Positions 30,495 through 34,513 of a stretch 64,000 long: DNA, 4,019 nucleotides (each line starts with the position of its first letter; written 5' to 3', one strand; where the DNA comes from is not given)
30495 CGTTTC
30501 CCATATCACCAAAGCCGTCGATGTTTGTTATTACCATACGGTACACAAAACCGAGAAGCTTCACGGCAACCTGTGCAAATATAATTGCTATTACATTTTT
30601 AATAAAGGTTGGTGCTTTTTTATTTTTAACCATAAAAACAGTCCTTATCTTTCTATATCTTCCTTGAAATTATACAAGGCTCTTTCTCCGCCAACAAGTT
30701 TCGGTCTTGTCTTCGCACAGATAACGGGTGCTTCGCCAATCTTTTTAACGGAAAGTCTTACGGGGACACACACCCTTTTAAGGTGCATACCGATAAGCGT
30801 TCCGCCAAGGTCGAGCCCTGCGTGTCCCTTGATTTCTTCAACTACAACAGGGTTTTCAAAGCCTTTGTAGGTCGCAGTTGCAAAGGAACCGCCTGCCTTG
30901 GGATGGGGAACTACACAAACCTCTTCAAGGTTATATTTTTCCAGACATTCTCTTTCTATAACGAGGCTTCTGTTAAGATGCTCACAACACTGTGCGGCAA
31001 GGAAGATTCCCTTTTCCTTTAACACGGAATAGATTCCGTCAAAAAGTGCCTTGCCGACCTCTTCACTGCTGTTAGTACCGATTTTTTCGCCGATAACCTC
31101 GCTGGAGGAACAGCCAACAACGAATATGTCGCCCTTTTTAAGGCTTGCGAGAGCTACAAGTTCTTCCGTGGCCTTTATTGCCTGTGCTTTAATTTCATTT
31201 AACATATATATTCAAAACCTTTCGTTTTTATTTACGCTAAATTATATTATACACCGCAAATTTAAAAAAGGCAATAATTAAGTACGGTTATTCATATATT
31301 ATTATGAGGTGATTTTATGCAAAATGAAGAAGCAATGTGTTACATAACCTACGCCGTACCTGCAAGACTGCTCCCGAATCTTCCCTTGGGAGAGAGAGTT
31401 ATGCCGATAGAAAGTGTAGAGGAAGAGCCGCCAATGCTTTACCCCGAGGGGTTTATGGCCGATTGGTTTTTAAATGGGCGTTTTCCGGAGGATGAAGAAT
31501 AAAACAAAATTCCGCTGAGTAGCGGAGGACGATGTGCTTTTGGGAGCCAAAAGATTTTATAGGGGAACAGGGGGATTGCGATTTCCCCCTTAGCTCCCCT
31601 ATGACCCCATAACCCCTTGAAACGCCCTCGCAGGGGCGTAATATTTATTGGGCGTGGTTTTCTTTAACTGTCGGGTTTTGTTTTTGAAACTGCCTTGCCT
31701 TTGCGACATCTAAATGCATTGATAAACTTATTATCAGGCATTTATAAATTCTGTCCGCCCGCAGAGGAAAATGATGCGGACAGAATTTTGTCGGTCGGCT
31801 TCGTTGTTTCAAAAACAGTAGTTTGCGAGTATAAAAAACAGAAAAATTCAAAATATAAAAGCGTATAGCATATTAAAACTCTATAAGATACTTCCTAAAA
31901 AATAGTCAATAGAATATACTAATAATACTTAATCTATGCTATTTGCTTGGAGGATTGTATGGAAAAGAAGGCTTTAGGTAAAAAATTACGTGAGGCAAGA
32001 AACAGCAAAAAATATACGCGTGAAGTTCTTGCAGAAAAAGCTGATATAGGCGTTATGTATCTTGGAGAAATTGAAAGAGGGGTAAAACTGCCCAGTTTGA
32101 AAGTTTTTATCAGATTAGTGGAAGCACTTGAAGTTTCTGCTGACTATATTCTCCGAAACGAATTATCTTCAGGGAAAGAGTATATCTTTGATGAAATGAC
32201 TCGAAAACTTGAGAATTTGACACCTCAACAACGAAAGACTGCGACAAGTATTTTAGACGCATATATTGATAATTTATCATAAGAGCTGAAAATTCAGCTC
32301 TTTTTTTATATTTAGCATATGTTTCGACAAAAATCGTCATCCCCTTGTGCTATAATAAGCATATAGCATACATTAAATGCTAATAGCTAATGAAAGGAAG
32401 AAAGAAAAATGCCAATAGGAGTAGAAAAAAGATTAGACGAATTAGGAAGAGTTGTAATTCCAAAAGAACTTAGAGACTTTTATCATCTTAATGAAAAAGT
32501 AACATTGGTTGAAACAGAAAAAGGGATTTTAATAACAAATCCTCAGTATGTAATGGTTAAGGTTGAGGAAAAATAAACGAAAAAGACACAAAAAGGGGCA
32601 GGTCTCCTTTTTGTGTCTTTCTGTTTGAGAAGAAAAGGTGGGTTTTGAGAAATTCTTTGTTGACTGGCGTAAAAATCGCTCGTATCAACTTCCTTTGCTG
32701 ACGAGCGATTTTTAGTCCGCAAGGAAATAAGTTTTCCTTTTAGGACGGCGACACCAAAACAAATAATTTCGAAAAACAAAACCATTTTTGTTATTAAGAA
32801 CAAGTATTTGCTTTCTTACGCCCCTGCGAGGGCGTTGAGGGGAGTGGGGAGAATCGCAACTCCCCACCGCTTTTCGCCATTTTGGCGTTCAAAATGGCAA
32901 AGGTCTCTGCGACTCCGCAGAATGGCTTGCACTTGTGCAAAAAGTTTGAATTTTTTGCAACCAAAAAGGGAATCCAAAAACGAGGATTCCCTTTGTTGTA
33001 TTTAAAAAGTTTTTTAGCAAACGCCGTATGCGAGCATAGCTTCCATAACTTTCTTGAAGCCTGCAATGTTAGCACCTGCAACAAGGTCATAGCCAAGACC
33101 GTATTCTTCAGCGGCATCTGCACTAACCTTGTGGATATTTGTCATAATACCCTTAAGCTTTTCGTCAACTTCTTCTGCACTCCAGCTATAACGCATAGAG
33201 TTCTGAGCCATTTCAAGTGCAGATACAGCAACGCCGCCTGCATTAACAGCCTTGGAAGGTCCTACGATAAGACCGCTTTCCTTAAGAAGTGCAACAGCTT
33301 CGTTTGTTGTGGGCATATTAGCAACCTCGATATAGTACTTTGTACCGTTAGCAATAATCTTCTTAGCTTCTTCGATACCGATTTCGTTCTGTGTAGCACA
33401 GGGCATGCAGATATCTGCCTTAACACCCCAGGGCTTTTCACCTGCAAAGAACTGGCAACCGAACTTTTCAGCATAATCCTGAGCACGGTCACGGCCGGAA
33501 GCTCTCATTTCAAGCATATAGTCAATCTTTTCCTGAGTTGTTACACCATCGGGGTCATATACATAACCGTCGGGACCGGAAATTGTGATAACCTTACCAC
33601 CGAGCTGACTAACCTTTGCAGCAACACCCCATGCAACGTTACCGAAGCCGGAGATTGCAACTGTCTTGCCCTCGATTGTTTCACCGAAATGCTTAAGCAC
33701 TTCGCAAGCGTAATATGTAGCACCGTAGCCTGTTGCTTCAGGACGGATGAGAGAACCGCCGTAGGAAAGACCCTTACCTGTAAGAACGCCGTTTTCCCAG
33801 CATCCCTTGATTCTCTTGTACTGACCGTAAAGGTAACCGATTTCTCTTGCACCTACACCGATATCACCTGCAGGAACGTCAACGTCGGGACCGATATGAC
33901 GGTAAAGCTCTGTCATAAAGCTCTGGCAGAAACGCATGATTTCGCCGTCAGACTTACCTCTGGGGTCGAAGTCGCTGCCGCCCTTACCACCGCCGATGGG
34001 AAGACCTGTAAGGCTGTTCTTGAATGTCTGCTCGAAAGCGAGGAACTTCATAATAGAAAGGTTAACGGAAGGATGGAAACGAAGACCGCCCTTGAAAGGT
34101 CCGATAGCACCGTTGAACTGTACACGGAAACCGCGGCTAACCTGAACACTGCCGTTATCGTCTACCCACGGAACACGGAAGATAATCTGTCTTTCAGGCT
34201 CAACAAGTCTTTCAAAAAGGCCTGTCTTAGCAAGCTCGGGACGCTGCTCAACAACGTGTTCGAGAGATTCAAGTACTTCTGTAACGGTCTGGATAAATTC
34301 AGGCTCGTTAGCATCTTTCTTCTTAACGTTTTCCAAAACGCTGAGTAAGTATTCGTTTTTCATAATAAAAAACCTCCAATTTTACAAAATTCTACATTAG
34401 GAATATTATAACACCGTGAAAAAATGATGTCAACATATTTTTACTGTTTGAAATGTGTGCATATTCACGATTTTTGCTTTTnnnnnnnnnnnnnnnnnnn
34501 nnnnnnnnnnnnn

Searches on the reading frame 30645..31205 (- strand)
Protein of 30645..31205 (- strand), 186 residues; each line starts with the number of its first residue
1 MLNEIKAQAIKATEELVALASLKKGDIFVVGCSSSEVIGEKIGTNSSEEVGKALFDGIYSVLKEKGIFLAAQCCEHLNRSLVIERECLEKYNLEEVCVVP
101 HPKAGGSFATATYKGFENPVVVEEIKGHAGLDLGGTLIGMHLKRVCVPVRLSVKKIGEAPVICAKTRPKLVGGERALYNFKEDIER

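Call 11: search_protein_families(library=ncbifam, proteins=[window:30645-31205:-], max_evalue=0.00001)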
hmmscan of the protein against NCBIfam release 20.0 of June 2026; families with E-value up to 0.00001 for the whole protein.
window:30645-31205:- (186 aa): 1 family
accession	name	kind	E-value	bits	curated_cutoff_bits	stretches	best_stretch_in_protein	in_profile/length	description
TIGR01440.1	TIGR01440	hypoth_equivalog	1.8e-69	232.9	145.3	1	11-178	5-172/172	TIGR01440 family protein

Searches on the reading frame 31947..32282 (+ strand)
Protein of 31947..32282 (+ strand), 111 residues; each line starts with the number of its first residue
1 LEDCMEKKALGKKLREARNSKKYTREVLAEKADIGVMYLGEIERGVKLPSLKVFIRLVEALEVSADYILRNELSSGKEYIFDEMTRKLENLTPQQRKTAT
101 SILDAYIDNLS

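Call 11: search_protein_families(library=ncbifam, proteins=[window:31947-32282:+], max_evalue=0.00001)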
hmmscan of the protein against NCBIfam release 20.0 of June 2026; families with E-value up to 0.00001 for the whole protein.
window:31947-32282:+ (111 aa): 5 families
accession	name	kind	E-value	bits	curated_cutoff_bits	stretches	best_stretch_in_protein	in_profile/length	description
NF041951.1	phage_RstR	subfamily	7.6e-14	51.9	80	1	10-107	3-100/108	RstR family transcriptional repressor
NF006015.0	PRK08154.1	subfamily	9.4e-10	38.1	204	1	8-104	29-123/314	anaerobic benzoate catabolism transcriptional regulator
NF041677.1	trans_regClgR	equivalog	1.8e-07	31.2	170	1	7-72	6-71/113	transcriptional regulator ClgR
NF047948.1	male_kill_WMK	equivalog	1.5e-06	27.9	300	1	10-101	6-97/300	WO male-killing family protein Wmk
TIGR03070.1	couple_hipB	subfamily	3.2e-06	27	71.65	1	9-61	2-54/58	type II toxin-antitoxin system Y4mF family antitoxin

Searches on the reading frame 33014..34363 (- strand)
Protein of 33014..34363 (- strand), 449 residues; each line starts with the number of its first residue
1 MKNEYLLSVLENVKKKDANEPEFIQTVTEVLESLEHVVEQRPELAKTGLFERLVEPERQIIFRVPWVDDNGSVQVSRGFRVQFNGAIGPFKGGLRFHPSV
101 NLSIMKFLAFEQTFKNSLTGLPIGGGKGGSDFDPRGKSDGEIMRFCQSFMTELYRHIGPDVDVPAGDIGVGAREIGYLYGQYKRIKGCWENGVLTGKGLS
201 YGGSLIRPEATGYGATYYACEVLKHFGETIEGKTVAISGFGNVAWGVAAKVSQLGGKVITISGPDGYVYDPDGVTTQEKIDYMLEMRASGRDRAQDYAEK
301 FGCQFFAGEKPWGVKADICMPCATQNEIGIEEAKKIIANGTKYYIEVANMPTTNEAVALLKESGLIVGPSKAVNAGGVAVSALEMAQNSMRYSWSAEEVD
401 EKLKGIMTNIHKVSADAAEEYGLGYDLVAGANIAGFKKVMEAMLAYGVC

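Call 11: search_protein_families(library=ncbifam, proteins=[window:33014-34363:-], max_evalue=0.00001)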
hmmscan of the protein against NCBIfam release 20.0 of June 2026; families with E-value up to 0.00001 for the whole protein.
window:33014-34363:- (449 aa): 5 families
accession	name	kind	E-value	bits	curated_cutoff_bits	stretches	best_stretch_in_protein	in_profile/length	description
NF006929.0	PRK09414.1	equivalog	1.6e-207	689.9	536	1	3-448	4-444/445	NADP-specific glutamate dehydrogenase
NF010633.0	PRK14030.1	subfamily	7.3e-202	671.3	743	1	9-449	6-445/445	glutamate dehydrogenase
NF010634.0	PRK14031.1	equivalog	1.2e-179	597.5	822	1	8-448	5-443/444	NADP-specific glutamate dehydrogenase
NF040817.1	GdhA_Arch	equivalog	7.1e-73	246.1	750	1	49-447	27-415/419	glutamate dehydrogenase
NF041398.1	GluDhGdhB_Halo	equivalog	1.3e-66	225.2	620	1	46-447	21-407/410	glutamate dehydrogenase GdhB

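Call 57: find_encoding_contigs(protein=window:33014-34363:-, flank=2500, max_places=10)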
Protein window:33014-34363:- (449 aa): 3 contigs read that carry it; 1 place shown.
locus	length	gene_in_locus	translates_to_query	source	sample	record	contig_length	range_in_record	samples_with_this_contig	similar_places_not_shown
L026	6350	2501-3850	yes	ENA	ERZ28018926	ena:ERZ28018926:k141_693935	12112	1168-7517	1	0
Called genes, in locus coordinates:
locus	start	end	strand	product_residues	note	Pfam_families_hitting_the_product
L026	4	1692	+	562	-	PF00488:MutS_V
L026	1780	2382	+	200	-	PF20297:MSSS, PF01713:Smr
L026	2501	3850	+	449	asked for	PF02812:ELFV_dehydrog_N, PF00208:ELFV_dehydrog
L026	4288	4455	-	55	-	-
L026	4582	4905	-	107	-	PF12844:HTH_19, PF13560:HTH_31, PF01381:HTH_3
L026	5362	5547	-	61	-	-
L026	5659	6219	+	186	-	PF04260:DUF436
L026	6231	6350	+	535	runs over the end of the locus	PF01554:MatE (weak), PF01943:Polysacc_synt, PF13440:Polysacc_synt_3 (faint), PF01554:MatE (weak), PF03023:MurJ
